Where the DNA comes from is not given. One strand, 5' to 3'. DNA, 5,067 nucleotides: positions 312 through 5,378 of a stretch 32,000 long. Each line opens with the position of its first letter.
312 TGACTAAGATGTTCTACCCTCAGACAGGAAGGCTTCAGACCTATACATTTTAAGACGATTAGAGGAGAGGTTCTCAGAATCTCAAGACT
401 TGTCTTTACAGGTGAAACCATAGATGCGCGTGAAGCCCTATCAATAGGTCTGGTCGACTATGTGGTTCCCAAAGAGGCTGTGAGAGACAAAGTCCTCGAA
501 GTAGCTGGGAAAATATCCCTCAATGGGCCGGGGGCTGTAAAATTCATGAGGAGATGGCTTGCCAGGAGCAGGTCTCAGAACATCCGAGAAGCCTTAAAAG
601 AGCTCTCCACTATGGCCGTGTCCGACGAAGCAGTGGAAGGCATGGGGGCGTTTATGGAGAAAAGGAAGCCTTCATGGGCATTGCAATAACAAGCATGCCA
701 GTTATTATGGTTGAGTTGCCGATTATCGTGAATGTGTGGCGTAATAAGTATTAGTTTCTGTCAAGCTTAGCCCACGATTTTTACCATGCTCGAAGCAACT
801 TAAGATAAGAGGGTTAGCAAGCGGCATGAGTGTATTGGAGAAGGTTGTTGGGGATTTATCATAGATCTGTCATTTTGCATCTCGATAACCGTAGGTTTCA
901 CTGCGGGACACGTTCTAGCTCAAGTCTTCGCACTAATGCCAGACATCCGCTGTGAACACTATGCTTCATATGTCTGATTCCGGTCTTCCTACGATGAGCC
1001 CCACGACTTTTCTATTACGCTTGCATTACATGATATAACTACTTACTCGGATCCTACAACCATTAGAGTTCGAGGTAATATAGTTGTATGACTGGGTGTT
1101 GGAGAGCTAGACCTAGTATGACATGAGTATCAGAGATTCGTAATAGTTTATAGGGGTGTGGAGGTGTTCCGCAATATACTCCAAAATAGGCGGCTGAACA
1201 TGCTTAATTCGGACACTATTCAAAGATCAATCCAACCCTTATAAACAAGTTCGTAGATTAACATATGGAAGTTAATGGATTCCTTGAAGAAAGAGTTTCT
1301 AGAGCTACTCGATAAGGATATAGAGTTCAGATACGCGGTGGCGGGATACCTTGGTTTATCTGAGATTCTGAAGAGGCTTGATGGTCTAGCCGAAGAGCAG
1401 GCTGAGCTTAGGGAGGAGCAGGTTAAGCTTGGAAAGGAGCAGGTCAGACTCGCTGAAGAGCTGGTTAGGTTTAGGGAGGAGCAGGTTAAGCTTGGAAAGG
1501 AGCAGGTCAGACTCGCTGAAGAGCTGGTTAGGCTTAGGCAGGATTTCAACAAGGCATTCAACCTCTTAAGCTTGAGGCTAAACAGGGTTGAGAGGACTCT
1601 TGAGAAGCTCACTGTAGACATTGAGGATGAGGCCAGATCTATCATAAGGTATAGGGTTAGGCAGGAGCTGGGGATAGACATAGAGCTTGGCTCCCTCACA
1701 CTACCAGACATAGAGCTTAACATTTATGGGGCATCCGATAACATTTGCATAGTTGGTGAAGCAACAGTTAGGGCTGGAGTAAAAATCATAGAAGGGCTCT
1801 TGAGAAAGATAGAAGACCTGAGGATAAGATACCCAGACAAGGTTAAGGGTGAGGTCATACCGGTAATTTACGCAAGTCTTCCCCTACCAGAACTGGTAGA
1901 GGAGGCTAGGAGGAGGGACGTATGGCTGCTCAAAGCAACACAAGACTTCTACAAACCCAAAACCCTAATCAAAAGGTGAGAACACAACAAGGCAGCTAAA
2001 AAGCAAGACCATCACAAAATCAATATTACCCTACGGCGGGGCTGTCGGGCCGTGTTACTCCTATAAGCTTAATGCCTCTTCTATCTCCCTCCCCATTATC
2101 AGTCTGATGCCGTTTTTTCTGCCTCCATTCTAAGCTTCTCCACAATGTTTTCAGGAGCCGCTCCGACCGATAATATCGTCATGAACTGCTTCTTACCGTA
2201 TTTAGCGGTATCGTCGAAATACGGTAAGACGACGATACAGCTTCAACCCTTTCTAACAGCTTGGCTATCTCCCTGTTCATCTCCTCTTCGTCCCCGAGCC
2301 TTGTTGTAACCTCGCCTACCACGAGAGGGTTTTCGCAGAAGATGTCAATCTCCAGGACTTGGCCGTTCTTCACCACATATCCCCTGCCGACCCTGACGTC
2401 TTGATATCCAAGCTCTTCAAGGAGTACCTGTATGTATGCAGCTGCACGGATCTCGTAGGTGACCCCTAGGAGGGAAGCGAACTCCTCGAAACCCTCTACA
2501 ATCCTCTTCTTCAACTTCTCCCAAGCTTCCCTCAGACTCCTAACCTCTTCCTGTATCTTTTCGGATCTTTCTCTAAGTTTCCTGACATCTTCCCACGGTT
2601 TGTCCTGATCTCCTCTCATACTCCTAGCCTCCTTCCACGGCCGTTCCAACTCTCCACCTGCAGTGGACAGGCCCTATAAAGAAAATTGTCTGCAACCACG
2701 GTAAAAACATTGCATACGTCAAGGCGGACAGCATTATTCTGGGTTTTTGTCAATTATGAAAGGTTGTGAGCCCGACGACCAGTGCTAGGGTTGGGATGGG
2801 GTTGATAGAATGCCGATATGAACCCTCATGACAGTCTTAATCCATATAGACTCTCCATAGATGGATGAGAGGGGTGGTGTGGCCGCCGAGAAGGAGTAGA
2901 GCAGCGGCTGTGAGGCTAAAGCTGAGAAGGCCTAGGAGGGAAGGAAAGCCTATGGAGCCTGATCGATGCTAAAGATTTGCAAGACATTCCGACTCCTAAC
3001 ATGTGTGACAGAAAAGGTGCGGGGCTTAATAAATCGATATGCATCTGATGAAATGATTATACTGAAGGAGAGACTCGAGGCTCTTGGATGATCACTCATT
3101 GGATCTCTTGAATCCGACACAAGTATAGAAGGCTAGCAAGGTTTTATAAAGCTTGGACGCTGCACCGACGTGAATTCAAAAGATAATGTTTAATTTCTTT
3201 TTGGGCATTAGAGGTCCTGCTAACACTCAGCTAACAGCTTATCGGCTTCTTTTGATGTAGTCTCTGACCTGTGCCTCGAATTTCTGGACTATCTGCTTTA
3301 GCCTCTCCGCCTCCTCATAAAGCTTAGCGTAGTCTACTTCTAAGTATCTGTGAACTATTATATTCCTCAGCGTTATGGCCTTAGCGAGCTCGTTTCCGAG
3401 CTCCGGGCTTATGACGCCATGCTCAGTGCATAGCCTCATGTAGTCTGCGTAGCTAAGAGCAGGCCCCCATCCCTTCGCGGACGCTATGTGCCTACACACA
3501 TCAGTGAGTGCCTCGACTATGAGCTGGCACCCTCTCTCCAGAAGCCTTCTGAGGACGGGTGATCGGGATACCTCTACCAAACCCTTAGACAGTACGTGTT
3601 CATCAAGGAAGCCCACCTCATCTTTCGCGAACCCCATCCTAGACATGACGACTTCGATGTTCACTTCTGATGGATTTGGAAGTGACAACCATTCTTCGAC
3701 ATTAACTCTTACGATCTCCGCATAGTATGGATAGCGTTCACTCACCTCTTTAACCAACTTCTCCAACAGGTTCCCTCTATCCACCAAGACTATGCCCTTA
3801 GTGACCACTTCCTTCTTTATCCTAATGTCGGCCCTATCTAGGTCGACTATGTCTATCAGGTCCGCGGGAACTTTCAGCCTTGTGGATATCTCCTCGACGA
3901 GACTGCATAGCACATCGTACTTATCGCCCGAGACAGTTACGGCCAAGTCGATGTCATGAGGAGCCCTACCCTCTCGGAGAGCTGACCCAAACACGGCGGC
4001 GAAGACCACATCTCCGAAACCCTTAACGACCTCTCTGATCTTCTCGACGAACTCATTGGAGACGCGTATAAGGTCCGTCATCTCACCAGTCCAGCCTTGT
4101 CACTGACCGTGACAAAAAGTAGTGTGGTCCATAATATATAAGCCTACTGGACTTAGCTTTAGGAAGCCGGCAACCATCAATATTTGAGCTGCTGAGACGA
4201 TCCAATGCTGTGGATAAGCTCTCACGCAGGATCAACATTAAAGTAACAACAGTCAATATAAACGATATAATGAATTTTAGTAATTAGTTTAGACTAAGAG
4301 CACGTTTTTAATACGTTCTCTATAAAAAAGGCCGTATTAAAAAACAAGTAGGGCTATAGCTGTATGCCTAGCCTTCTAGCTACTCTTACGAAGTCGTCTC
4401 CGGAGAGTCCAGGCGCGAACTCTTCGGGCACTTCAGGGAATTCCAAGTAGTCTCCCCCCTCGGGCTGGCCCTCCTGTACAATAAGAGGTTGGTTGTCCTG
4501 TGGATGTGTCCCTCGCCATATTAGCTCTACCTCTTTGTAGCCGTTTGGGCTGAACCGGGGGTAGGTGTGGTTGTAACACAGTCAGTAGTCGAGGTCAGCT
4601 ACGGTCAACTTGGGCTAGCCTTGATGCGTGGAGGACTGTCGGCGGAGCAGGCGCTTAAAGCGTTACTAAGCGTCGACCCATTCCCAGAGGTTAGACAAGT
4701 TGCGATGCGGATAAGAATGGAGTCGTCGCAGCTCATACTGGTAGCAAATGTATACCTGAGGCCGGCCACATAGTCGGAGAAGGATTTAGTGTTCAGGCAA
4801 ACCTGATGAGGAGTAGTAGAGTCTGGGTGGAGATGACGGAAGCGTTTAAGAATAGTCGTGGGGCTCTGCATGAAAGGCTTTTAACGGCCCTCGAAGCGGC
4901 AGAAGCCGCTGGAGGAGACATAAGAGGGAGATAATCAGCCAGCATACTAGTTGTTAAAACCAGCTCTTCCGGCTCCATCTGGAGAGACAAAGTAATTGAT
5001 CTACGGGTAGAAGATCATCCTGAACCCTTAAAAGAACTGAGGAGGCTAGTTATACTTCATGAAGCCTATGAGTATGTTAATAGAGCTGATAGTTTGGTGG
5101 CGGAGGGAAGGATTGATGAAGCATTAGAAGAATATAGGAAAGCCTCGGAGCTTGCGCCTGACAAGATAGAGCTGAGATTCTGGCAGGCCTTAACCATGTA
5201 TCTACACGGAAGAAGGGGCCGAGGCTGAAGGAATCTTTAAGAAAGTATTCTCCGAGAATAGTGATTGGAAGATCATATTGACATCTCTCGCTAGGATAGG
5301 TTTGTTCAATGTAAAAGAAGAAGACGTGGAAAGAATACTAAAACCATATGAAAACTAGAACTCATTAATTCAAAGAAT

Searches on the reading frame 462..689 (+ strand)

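Call 94: search_protein_families(library=pfam, proteins=[window:462-689:+], max_evalue=0.01)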
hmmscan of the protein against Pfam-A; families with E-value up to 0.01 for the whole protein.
window:462-689:+ (75 aa): 1 family
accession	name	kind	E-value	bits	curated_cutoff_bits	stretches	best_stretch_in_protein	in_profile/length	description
PF00378.25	ECH_1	-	1.5e-05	24.9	27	1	2-73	174-249/251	Enoyl-CoA hydratase/isomerase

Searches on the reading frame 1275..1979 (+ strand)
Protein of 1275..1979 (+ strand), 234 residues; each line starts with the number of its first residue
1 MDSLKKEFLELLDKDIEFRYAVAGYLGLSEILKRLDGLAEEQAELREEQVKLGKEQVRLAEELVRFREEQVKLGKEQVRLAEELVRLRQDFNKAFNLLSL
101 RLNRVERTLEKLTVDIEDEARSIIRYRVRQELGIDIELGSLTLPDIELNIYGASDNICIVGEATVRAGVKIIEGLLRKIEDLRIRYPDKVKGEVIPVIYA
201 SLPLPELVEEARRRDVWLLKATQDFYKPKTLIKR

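Call 26: search_protein_families(library=pfam, proteins=[window:1275-1979:+], max_evalue=0.001)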
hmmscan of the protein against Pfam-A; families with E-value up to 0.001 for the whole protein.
window:1275-1979:+ (234 aa): 0 families

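Call 42: search_protein_families(library=padloc, proteins=[window:1275-1979:+], max_evalue=0.01)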
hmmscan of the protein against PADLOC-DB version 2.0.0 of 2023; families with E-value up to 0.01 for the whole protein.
window:1275-1979:+ (234 aa): 2 families
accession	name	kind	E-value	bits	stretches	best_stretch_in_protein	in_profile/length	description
PDLC01085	C3a181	-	1.6e-06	26.2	1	3-118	2-109/226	Diadenylate cyclase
PDLC03812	RTasRmuC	-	0.00035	17.3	1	30-124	23-116/439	DRT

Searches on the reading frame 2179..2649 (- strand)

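Call 26: search_protein_families(library=pfam, proteins=[window:2179-2649:-], max_evalue=0.001)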
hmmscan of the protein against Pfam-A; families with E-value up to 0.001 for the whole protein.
window:2179-2649:- (156 aa): 0 families

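Call 42: search_protein_families(library=padloc, proteins=[window:2179-2649:-], max_evalue=0.01)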
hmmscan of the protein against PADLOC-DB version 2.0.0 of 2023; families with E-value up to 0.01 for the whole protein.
window:2179-2649:- (156 aa): 2 families
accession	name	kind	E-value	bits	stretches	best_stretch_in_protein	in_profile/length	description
PDLC01085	C3a181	-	0.00043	18.3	0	5-56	59-113/226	Diadenylate cyclase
PDLC03859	LmuB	-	0.0091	13.2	0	21-140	361-456/611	-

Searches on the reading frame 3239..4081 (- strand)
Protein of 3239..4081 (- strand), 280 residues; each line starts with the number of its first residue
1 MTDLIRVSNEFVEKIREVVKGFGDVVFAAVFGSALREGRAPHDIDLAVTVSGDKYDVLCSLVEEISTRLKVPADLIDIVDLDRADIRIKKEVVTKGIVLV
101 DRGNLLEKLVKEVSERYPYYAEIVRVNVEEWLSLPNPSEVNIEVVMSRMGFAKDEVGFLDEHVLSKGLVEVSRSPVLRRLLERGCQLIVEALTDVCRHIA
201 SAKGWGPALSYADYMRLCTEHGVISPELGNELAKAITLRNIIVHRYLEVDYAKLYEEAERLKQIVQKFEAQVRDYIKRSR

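Call 26: search_protein_families(library=pfam, proteins=[window:3239-4081:-], max_evalue=0.001)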
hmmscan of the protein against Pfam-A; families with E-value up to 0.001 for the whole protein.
window:3239-4081:- (280 aa): 2 families
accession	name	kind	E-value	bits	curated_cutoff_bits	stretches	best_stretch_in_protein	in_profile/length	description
PF01934.22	HepT-like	-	1.1e-21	77.2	23.5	1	159-260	8-108/120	Ribonuclease HepT-like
PF18765.7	Polbeta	-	5.4e-13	49.4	26.9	1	13-102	1-90/93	Polymerase beta, Nucleotidyltransferase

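Call 42: search_protein_families(library=padloc, proteins=[window:3239-4081:-], max_evalue=0.01)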
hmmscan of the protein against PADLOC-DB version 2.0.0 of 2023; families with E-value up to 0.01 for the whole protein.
window:3239-4081:- (280 aa): 0 families

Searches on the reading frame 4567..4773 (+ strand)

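Call 94: search_protein_families(library=pfam, proteins=[window:4567-4773:+], max_evalue=0.01)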
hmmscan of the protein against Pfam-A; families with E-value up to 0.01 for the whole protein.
window:4567-4773:+ (68 aa): 1 family
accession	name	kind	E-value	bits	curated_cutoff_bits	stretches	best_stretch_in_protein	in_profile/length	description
PF06267.17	DUF1028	-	7.7e-10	39.4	26.2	1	1-47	38-84/193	Family of unknown function (DUF1028)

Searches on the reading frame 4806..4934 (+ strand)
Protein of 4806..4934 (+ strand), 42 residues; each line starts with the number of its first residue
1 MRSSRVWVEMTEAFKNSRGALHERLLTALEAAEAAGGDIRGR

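Call 94: search_protein_families(library=pfam, proteins=[window:4806-4934:+], max_evalue=0.01)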
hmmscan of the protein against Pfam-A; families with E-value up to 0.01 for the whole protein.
window:4806-4934:+ (42 aa): 1 family
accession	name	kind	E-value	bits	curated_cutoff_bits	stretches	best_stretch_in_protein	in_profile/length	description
PF06267.17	DUF1028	-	3.8e-10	40.3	26.2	1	3-42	120-160/193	Family of unknown function (DUF1028)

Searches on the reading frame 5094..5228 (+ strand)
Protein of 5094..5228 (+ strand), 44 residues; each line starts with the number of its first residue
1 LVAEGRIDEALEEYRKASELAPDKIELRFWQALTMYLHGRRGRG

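Call 94: search_protein_families(library=pfam, proteins=[window:5094-5228:+], max_evalue=0.01)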
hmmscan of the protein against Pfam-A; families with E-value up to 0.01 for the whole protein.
window:5094-5228:+ (44 aa): 6 families
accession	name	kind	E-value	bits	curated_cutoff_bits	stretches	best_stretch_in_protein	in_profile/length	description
PF13414.12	TPR_11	-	1.9e-07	31.1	26.8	1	3-39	6-42/42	TPR repeat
PF07719.23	TPR_2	-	0.00037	20.8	27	1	4-23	14-33/34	Tetratricopeptide repeat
PF14559.12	TPR_19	-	0.0015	19.3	25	1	2-32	2-32/68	Tetratricopeptide repeat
PF13428.12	TPR_14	-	0.0031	18.5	23.5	1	2-32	12-42/44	Tetratricopeptide repeat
PF13181.12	TPR_8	-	0.0051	17.3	25.7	1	4-23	14-33/34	Tetratricopeptide repeat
PF00515.34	TPR_1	-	0.006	16.8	27.8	0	4-23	14-33/34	Tetratricopeptide repeat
